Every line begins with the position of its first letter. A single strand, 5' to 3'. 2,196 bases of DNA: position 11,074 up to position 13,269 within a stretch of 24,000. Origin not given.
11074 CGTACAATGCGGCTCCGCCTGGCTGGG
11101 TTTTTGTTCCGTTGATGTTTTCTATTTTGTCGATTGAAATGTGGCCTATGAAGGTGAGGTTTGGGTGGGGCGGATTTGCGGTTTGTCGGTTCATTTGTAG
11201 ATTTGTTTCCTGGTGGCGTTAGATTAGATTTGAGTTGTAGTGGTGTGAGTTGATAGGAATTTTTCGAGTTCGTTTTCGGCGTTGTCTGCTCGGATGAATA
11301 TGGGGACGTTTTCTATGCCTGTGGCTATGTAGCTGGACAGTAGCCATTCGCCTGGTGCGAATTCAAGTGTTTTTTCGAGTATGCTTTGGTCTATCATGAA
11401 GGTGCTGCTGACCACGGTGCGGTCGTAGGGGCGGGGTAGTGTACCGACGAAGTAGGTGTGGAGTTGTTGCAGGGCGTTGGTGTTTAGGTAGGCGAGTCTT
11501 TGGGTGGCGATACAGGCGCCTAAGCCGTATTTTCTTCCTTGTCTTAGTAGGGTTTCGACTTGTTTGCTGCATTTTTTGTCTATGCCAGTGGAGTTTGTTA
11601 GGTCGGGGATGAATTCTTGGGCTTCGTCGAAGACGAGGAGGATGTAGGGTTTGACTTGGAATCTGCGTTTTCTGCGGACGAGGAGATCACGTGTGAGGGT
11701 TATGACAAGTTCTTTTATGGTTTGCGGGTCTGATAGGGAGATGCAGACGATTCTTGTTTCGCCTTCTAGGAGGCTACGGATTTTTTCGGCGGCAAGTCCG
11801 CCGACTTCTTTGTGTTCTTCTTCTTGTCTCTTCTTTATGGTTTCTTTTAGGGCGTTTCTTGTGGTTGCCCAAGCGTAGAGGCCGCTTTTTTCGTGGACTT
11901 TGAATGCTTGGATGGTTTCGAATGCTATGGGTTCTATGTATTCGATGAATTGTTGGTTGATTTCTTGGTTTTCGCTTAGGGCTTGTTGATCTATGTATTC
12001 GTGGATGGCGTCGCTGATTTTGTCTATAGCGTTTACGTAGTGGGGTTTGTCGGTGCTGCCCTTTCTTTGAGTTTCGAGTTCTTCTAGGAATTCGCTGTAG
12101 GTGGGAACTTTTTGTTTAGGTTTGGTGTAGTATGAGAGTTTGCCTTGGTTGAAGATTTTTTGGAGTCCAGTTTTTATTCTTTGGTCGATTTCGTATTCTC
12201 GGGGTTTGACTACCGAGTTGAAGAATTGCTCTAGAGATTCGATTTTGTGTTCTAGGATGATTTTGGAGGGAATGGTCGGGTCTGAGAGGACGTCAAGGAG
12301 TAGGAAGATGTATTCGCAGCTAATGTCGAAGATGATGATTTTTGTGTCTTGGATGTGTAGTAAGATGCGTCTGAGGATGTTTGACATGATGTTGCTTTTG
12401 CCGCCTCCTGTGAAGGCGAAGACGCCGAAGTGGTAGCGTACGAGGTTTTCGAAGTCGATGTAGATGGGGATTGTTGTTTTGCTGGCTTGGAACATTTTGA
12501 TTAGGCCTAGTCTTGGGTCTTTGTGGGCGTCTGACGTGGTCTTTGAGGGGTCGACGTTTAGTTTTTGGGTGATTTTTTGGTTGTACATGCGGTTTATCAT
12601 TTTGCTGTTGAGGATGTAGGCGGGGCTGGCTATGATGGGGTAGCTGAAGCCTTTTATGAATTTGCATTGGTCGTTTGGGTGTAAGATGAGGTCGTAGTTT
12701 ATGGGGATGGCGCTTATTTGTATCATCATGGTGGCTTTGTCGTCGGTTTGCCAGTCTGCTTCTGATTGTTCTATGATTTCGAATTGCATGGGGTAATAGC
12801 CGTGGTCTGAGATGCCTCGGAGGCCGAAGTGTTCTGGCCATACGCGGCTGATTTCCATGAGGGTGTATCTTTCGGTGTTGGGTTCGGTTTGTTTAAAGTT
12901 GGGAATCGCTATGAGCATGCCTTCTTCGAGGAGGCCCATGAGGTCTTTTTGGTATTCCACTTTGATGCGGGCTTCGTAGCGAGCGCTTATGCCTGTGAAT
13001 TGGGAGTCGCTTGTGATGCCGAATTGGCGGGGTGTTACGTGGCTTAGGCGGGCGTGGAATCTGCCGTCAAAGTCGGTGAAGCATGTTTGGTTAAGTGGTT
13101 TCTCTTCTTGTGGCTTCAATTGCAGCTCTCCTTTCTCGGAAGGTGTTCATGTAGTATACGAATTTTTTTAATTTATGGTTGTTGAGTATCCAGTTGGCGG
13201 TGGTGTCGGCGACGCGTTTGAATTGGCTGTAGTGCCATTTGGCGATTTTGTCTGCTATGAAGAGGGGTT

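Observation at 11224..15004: Stand-alone, oversized NurA-like nuclease and HerA-like ATPase pair with overlapping reading frames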

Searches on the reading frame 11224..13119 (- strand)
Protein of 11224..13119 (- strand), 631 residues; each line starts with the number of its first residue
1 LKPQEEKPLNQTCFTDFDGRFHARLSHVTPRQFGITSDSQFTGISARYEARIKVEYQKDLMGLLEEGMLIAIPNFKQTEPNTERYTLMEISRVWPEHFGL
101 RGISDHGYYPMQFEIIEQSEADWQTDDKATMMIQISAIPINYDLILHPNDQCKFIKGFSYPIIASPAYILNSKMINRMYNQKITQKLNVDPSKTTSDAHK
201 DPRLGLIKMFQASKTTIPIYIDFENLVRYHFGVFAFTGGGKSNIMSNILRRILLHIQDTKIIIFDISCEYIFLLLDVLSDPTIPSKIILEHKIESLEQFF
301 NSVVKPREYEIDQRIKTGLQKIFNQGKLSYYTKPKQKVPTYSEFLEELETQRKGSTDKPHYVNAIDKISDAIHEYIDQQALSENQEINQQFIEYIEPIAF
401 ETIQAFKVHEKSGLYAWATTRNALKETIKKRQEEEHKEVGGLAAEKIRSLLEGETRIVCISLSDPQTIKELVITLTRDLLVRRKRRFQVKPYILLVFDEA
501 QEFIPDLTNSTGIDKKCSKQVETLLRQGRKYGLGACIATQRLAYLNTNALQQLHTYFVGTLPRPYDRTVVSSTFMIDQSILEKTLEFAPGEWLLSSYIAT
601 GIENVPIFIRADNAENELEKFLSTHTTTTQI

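Call 5: search_protein_families(library=pfam, proteins=[window:11224-13119:-], max_evalue=1)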
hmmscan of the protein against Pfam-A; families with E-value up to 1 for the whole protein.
window:11224-13119:- (631 aa): 6 families
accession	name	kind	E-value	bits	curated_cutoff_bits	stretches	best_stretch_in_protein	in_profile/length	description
PF01935.23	DUF87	-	4.4e-16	60.1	23.2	1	213-395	8-186/220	Helicase HerA, central domain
PF11536.14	DUF3226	-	0.052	13.8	27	1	295-376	122-203/208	Protein of unknown function (DUF3226)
PF05707.18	Zot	-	0.073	13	20.3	1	492-548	82-134/197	Zonular occludens toxin (Zot)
PF10412.15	TrwB_AAD_bind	-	0.085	12.2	20.5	1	225-271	12-56/387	Type IV secretion-system coupling protein DNA-binding domain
PF20669.3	Exo70_N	-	0.14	12.9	23.9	0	357-386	29-58/83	Exocyst complex component Exo70 N-terminal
PF17190.9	RecG_N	-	0.26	12.5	23.1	1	343-399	4-63/89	RecG N-terminal helical domain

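Call 6: search_protein_families(library=padloc, proteins=[window:11224-13119:-], max_evalue=1)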
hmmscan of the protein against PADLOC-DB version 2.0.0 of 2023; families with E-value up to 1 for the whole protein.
window:11224-13119:- (631 aa): 15 families
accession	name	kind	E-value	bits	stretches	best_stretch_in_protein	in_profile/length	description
PDLC01055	HerA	-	1.7e-38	130.7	2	428-613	353-526/532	Type III coevolved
PDLC04105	HerA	-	1.4e-25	88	2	437-573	361-500/576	-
PDLC04102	HerA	-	2.1e-18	64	2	313-583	335-595/654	-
PDLC04103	HerA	-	1.5e-17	61.2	2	456-596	400-545/579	-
PDLC02185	HerA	-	1.1e-14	52.1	2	207-270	142-205/585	-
PDLC04100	HerA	-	1.2e-13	48.6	2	207-270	142-204/580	-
PDLC04097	HerA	-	7.4e-12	42.7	2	494-616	476-597/618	-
PDLC04140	mad8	-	7.7e-12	43.3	1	217-557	18-249/314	mads_8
PDLC04106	HerA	-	1.2e-11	41.9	2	484-570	505-590/667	-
PDLC04098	HerA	-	1.3e-10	38.5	1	452-563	483-601/686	-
PDLC02188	HerA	-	7.7e-10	36.2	2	492-571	428-505/578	-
PDLC04104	HerA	-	6.4e-07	26.4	1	492-571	220-299/379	-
PDLC02685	DndH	-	0.00014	17.7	1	444-548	1504-1607/1678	DndH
PDLC04099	HerA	-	0.00049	17.5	1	210-271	152-211/214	-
PDLC04101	HerA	-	0.0028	14.5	1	219-279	159-218/400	-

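Call 7: search_protein_families(library=ncbifam, proteins=[window:11224-13119:-], max_evalue=1)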
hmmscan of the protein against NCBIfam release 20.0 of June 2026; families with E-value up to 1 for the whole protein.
window:11224-13119:- (631 aa): 11 families
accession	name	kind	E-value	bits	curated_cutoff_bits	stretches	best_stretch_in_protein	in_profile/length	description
NF040819.1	helicase_HerA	equivalog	1.8e-13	49.9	970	2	215-275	143-202/561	DNA double-strand break repair helicase HerA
NF042943.1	HerA_antiphage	equivalog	6e-13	48.2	800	2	206-270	134-197/566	anti-phage-associated helicase HerA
NF040937.1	HerA_Thermprot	equivalog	2.9e-12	45.8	800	2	363-583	224-437/487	DNA double-strand break repair helicase HerA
NF042944.1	HerA_antiphage_2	equivalog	2e-10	40.1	850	2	492-571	428-505/576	anti-phage-associated helicase HerA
NF053655.1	CedD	equivalog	4.1e-10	38.9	600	2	172-275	170-266/527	DNA-translocating ATPase CedD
NF033849.1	ser_rich_anae_1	subfamily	3.8e-05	21.2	650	1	482-572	1007-1101/1163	serine-rich protein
TIGR02746.1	TraC-F-type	equivalog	0.0031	15.5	567.05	1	494-543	643-686/800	type IV secretion system protein TraC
NF001492.0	PRK00346.2-2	equivalog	0.036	13.2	271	1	70-147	169-246/261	5'/3'-nucleotidase SurE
NF052487.1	EndoDexBT3087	equivalog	0.053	11.8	730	1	179-236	113-167/589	endo-dextranase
TIGR03925.1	T7SS_EccC_b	equivalog_domain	0.074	11.3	346.55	0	202-266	337-401/564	type VII secretion protein EccCb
TIGR02525.1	plasmid_TraJ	equivalog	0.11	11.5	368.3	1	236-281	157-202/372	plasmid transfer ATPase TraJ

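Call 14: find_homologous_proteins(query=window:11227-13119:-)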
Query window:11227-13119:- (631 aa): 1805 proteins with E <= 0.001 among 7940 candidates; the best 120 are listed.
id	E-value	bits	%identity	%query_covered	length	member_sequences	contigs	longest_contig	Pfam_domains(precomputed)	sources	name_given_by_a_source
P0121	0.0e+0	1425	100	100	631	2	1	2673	PF01935.24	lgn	-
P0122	0.0e+0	1245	87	100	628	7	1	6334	PF01935.24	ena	-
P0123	0.0e+0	1175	80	99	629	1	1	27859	PF01935.24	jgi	jgi:hypothetical protein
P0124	0.0e+0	1172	81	99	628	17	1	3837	PF01935.24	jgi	-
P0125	0.0e+0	1165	80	99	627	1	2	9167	PF01935.24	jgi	jgi:DNA helicase HerA-like ATPase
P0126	0.0e+0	1165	80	99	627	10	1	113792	PF01935.24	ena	-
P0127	0.0e+0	1160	79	99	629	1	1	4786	PF01935.24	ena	-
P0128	0.0e+0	1155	79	99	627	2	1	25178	PF01935.24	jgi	jgi:DNA helicase HerA-like ATPase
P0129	0.0e+0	1152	79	99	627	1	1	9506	PF01935.24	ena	-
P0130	0.0e+0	1148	78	99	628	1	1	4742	PF01935.24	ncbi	-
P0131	0.0e+0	1146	79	99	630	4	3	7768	PF01935.24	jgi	-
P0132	0.0e+0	1145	78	99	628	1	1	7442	PF01935.24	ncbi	-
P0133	0.0e+0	1143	78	99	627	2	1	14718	PF01935.24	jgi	jgi:DNA helicase HerA-like ATPase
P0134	0.0e+0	1138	79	99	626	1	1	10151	PF01935.24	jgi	-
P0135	0.0e+0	1135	78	99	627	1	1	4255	PF01935.24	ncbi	-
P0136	0.0e+0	1133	77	99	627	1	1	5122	PF01935.24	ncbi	-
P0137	0.0e+0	1130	76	99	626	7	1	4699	PF01935.24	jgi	-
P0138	0.0e+0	1128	76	99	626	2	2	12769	PF01935.24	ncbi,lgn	-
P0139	0.0e+0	1126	76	99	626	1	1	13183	PF01935.24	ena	-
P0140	0.0e+0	1125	76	99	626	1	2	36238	PF01935.24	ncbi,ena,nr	ncbi:MAG: ATP-binding protein [Candidatus Bathyarchaeota archaeon]|nr:ATP-binding protein [Candidatu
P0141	0.0e+0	1124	77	99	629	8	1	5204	PF01935.24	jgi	jgi:DNA helicase HerA-like ATPase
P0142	0.0e+0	1124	76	99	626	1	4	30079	PF01935.24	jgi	-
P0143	0.0e+0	1124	77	99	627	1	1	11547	PF01935.24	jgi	jgi:DNA helicase HerA-like ATPase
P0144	0.0e+0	1124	78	99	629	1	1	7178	PF01935.24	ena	-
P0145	0.0e+0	1123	76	100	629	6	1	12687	PF01935.24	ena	-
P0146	0.0e+0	1122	76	99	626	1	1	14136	PF01935.24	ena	-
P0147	0.0e+0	1120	76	99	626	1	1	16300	PF01935.24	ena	-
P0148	0.0e+0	1119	76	99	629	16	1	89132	PF01935.24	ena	-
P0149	0.0e+0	1118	77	99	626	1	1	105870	PF01935.24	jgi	jgi:hypothetical protein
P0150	0.0e+0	1118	75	99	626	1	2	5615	PF01935.24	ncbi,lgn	-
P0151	0.0e+0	1118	76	99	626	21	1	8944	PF01935.24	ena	-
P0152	0.0e+0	1117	77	99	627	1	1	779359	PF01935.24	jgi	jgi:DNA helicase HerA-like ATPase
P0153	0.0e+0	1117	76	99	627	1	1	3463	PF01935.24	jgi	jgi:DNA helicase HerA-like ATPase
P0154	0.0e+0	1116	76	99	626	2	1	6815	PF01935.24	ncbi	-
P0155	0.0e+0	1116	76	100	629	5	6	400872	PF01935.24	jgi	-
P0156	0.0e+0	1114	75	99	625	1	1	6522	PF01935.24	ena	-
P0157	0.0e+0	1114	75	99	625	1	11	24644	PF01935.24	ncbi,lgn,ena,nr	ncbi:ATP-binding protein [Candidatus Bathyarchaeota archaeon]|nr:MAG: ATP-binding protein [Candidatu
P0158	0.0e+0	1114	76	99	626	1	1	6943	PF01935.24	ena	-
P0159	0.0e+0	1113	76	99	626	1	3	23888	PF01935.24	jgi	jgi:DNA helicase HerA-like ATPase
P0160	0.0e+0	1113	75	99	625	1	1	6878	PF01935.24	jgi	-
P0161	0.0e+0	1113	75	99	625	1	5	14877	PF01935.24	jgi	-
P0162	0.0e+0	1112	75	99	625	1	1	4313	PF01935.24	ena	-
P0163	0.0e+0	1112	75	99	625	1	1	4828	PF01935.24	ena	-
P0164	0.0e+0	1111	75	99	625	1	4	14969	PF01935.24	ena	-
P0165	0.0e+0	1110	75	99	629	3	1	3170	PF01935.24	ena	-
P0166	0.0e+0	1110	75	99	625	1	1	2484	PF01935.24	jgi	-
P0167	0.0e+0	1109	75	99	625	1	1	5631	PF01935.24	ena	-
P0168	0.0e+0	1108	75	99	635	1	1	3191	PF01935.24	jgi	jgi:DNA helicase HerA-like ATPase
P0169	0.0e+0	1107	76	99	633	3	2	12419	PF01935.24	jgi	jgi:hypothetical protein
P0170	0.0e+0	1106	75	99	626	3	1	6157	PF01935.24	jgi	-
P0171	0.0e+0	1105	76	99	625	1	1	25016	PF01935.24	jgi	jgi:DNA helicase HerA-like ATPase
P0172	0.0e+0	1102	75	99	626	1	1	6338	PF01935.24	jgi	-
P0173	0.0e+0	1101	74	99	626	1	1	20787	PF01935.24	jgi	-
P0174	0.0e+0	1101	75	99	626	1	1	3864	PF01935.24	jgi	-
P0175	0.0e+0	1100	74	99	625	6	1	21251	PF01935.24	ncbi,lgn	-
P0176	0.0e+0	1100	75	99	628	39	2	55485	PF01935.24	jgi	-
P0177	0.0e+0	1098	75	99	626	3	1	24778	PF01935.24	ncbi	-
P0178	0.0e+0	1097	75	99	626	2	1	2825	PF01935.24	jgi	-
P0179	0.0e+0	1097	75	99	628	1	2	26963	PF01935.24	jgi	jgi:DNA helicase HerA-like ATPase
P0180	0.0e+0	1097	74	99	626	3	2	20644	PF01935.24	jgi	jgi:DNA helicase HerA-like ATPase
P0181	0.0e+0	1097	75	99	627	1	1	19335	PF01935.24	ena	-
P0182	0.0e+0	1097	75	99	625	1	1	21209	PF01935.24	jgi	-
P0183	0.0e+0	1096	76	99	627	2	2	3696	PF01935.24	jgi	-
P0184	0.0e+0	1096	75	99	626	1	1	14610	PF01935.24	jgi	jgi:DNA helicase HerA-like ATPase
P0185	0.0e+0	1096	74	99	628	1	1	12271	PF01935.24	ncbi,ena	-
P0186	0.0e+0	1095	74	99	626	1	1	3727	PF01935.24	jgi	-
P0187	0.0e+0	1095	74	99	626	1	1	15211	PF01935.24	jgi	jgi:DNA helicase HerA-like ATPase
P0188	0.0e+0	1095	75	99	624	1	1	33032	PF01935.24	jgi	-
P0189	0.0e+0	1095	76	99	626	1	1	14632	PF01935.24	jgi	-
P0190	0.0e+0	1095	75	99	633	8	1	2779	PF01935.24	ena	-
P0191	0.0e+0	1094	74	99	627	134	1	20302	PF01935.24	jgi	jgi:DNA helicase HerA-like ATPase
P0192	0.0e+0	1094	84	90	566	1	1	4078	PF01935.24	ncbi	-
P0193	0.0e+0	1093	75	99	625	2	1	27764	PF01935.24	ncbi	ncbi:MAG: ATP-binding protein [Candidatus Bathycorpusculaceae bacterium]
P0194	0.0e+0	1093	74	100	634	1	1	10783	PF01935.24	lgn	-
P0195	0.0e+0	1092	74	99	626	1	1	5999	PF01935.24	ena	-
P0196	0.0e+0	1092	73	99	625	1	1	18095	PF01935.24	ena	-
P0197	0.0e+0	1092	76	99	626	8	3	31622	PF01935.24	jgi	jgi:hypothetical protein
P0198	0.0e+0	1092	74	99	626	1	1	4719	PF01935.24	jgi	jgi:DNA helicase HerA-like ATPase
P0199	0.0e+0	1092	74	99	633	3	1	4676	PF01935.24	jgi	jgi:DNA helicase HerA-like ATPase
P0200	0.0e+0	1092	74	99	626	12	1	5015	PF01935.24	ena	-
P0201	0.0e+0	1091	73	99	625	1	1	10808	PF01935.24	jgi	-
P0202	0.0e+0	1091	75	99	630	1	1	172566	PF01935.24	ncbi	-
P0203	0.0e+0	1090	83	90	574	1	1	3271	PF01935.24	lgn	-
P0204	0.0e+0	1090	73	99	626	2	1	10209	PF01935.24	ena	-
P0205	0.0e+0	1089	74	99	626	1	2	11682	PF01935.24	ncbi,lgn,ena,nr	ncbi:hypothetical protein DRO59_07020 [Candidatus Bathyarchaeota archaeon]|nr:MAG: hypothetical prot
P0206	0.0e+0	1089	74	99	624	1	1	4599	PF01935.24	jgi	jgi:DNA helicase HerA-like ATPase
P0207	0.0e+0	1088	74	99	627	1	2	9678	PF01935.24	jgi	jgi:hypothetical protein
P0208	0.0e+0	1088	73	99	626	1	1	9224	PF01935.24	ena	-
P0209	0.0e+0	1088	73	99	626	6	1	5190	PF01935.24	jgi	-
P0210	0.0e+0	1087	74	99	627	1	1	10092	PF01935.24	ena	-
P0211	0.0e+0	1087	74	99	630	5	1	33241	PF01935.24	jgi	jgi:DNA helicase HerA-like ATPase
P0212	0.0e+0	1087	74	99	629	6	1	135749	PF01935.24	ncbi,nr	ncbi:MAG: ATP-binding protein [Nitrososphaerota archaeon]|nr:ATP-binding protein [Candidatus Bathyar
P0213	0.0e+0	1086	73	99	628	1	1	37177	PF01935.24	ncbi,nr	ncbi:ATP-binding protein [Candidatus Bathyarchaeota archaeon]|nr:ATP-binding protein [Candidatus Bat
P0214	0.0e+0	1086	74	99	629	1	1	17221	PF01935.24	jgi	jgi:hypothetical protein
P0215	0.0e+0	1086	74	99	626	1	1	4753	PF01935.24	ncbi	ncbi:MAG: ATP-binding protein [Candidatus Bathyarchaeia archaeon]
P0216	0.0e+0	1085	74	99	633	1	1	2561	PF01935.24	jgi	-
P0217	0.0e+0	1085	76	99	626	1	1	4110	PF01935.24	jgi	-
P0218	0.0e+0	1085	74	99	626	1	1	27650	PF01935.24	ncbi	ncbi:MAG: ATP-binding protein [Candidatus Bathyarchaeia archaeon]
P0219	0.0e+0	1084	75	99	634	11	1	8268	PF01935.24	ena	-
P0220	0.0e+0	1084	74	99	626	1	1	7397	PF01935.24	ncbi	ncbi:MAG: ATP-binding protein [Candidatus Bathyarchaeia archaeon]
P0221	0.0e+0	1084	76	98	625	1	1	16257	PF01935.24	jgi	jgi:DNA helicase HerA-like ATPase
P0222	0.0e+0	1084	75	99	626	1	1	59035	PF01935.24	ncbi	-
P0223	0.0e+0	1084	74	99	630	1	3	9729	PF01935.24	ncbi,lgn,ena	-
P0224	0.0e+0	1084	74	99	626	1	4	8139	PF01935.24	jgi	jgi:DNA helicase HerA-like ATPase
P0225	0.0e+0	1083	74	99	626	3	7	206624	PF01935.24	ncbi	ncbi:MAG: ATP-binding protein [Candidatus Bathyarchaeia archaeon]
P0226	0.0e+0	1083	75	99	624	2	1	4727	PF01935.24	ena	-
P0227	0.0e+0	1083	74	99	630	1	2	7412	PF01935.24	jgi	-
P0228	0.0e+0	1083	74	99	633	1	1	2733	PF01935.24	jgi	-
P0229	0.0e+0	1083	74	99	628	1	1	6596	PF01935.24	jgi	jgi:DNA helicase HerA-like ATPase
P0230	0.0e+0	1082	74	99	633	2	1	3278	PF01935.24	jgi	jgi:DNA helicase HerA-like ATPase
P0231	0.0e+0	1082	75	99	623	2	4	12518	PF01935.24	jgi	-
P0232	0.0e+0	1082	73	100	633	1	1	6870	PF01935.24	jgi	-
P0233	0.0e+0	1082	73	100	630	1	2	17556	PF01935.24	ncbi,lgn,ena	-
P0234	0.0e+0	1081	73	100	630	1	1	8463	PF01935.24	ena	-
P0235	0.0e+0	1081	74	99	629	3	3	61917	PF01935.24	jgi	jgi:hypothetical protein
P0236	0.0e+0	1081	73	100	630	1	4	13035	PF01935.24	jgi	-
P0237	0.0e+0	1081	74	99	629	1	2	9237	PF01935.24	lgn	-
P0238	0.0e+0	1080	73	99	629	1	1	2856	PF01935.24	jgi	-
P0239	0.0e+0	1080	75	99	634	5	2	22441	PF01935.24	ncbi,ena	ncbi:MAG: ATP-binding protein [Candidatus Bathyarchaeales archaeon]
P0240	0.0e+0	1080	74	99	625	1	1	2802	PF01935.24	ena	-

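Call 18: find_encoding_contigs(protein=P0152, flank=10000, max_places=2)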
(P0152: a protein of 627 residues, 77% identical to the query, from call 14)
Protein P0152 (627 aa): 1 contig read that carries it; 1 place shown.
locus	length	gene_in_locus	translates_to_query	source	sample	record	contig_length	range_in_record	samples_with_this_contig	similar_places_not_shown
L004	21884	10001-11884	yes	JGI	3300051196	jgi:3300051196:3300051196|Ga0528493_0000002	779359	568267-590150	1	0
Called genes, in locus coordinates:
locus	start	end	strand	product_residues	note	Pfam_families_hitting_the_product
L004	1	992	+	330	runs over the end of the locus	PF00005:ABC_tran, PF13304:AAA_21 (faint), PF13732:DrrA1-3_C (weak)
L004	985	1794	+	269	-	PF01061:ABC2_membrane, PF12698:ABC2_membrane_3, PF12679:ABC2_membrane_2 (weak)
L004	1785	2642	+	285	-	PF01061:ABC2_membrane (weak)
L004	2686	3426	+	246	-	PF01209:Ubie_methyltran, PF13489:Methyltransf_23, PF08241:Methyltransf_11, PF08242:Methyltransf_12, PF13649:Methyltransf_25, PF13847:Methyltransf_31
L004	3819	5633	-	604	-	PF08439:Peptidase_M3_N, PF01432:Peptidase_M3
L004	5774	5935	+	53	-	-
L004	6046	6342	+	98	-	-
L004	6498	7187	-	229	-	-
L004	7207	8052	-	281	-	PF02517:Rce1-like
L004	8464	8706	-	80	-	PF00583:Acetyltransf_1, PF13508:Acetyltransf_7 (weak)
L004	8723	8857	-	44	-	-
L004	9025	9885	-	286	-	PF00753:Lactamase_B (weak), PF12706:Lactamase_B_2 (weak)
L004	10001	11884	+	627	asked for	PF01935:DUF87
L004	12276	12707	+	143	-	PF02566:OsmC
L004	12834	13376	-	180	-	PF03803:Scramblase (weak), PF04525:LOR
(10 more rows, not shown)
